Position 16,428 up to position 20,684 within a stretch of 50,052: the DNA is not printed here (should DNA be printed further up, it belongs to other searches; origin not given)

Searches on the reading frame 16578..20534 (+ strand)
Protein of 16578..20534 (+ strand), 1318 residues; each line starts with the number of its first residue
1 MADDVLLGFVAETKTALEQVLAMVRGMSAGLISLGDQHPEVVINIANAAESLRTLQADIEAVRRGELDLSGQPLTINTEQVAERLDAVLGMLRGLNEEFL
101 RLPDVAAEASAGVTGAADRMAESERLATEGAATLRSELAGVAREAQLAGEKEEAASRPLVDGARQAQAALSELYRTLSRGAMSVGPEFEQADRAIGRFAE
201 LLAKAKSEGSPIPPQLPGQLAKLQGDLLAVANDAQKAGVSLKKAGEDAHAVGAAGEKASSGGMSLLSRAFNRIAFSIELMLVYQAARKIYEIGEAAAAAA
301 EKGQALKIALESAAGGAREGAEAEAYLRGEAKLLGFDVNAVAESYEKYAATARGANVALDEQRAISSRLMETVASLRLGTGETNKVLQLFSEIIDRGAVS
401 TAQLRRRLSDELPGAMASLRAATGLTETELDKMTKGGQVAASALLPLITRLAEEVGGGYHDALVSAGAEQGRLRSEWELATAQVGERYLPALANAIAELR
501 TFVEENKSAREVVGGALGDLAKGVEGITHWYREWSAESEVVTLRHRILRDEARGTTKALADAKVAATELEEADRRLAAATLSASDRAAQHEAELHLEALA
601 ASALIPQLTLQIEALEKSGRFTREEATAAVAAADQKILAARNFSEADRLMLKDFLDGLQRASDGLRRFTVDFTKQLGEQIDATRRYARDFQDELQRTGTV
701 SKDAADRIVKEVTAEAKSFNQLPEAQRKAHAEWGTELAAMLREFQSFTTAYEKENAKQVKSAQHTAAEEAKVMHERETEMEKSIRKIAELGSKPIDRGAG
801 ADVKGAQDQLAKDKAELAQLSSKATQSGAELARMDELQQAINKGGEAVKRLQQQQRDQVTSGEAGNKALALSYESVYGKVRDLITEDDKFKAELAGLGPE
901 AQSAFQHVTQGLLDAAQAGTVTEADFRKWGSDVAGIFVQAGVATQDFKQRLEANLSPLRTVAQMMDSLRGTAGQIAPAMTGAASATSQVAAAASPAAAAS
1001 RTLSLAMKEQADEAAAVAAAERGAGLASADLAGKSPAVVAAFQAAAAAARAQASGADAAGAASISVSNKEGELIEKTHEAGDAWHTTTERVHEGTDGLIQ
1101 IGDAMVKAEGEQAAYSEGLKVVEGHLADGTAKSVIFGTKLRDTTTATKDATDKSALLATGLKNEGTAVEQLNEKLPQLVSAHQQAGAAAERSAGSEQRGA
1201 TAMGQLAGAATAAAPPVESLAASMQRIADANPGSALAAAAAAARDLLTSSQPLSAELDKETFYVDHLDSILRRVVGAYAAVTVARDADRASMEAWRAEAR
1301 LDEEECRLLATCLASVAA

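Call 9: search_protein_families(library=phrogs, proteins=[window:16578-20534:+], max_evalue=0.01)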
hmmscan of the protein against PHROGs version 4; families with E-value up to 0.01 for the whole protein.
window:16578-20534:+ (1318 aa): 3 families
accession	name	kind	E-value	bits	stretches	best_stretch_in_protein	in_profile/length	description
phrog_7817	-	unknown function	1.8e-17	64.1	1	279-524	297-541/742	-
phrog_2335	-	tail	2.3e-16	60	1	48-525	249-723/1536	tail length tape measure protein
phrog_18891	-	tail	1.1e-13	51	1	307-859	277-754/1191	tail length tape measure protein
